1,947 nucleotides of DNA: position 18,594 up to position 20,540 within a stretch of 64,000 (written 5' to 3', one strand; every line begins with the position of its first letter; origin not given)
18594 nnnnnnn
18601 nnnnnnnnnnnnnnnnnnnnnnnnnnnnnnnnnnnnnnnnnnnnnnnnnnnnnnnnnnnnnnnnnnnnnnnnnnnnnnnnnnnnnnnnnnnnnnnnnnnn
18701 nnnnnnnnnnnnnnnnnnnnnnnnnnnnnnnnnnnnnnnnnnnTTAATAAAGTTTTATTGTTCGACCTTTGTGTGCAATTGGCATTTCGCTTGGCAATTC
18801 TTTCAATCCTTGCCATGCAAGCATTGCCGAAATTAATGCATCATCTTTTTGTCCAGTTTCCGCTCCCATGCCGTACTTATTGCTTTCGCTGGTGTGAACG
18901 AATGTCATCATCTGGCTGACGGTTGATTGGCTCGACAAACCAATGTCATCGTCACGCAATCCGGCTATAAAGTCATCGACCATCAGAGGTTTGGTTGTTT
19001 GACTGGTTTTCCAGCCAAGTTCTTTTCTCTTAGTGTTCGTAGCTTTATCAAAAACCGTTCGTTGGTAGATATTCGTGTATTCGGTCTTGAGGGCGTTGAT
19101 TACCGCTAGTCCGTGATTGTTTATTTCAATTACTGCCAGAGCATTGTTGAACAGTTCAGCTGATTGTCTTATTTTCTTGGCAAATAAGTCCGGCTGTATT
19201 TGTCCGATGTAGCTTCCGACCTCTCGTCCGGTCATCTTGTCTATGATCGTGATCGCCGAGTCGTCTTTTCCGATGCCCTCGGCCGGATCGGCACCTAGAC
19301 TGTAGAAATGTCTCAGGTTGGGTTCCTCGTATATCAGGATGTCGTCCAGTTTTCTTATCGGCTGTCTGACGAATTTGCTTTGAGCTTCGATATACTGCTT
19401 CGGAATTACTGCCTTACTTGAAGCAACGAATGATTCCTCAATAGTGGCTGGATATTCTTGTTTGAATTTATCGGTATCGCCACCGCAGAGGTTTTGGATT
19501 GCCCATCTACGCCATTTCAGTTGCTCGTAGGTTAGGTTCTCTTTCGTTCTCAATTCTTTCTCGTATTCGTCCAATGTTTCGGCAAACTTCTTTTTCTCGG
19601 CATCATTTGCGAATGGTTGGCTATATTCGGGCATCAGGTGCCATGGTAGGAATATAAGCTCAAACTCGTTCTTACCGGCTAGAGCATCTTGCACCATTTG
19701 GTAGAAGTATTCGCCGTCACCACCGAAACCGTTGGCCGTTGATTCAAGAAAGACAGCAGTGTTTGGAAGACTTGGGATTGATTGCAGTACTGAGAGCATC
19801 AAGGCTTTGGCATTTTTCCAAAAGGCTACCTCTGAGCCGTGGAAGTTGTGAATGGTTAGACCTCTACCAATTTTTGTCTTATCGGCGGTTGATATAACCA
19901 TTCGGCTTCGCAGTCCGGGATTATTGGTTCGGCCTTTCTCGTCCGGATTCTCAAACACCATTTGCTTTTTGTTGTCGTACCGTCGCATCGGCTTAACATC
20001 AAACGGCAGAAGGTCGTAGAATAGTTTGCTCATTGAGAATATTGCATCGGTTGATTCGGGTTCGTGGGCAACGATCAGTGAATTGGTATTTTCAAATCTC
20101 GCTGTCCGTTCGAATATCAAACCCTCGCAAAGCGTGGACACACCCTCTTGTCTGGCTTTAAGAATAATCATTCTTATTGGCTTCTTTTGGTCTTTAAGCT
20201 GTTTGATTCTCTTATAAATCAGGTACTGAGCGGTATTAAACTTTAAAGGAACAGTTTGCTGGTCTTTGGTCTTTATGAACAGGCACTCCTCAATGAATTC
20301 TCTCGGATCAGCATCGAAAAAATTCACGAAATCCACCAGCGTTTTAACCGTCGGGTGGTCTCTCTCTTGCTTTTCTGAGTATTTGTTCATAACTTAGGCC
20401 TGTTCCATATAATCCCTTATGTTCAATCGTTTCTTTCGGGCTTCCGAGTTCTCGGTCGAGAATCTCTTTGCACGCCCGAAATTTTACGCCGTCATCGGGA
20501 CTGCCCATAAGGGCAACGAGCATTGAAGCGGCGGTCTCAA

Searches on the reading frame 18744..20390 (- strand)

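Call 10: search_protein_families(library=pfam, proteins=[window:18744-20390:-], max_evalue=0.001)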
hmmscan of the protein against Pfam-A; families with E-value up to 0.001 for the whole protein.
window:18744-20390:- (548 aa): 0 families

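Call 73: search_protein_families(library=phrogs, proteins=[window:18744-20390:-], max_evalue=0.001)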
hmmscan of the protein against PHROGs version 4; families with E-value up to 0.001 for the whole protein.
window:18744-20390:- (548 aa): 5 families
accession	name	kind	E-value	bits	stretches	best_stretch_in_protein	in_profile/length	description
phrog_38407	-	unknown function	2.2e-29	103.6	1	349-544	168-359/370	-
phrog_2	-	head and packaging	3.4e-20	73.4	1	44-527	260-590/807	terminase large subunit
phrog_24361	-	head and packaging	9.8e-19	68.7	1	392-530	2-139/162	terminase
phrog_36964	-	head and packaging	2.2e-07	30.3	1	295-394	608-704/890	terminase large subunit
phrog_6681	-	head and packaging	4.5e-05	22.9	1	50-196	156-305/758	terminase large subunit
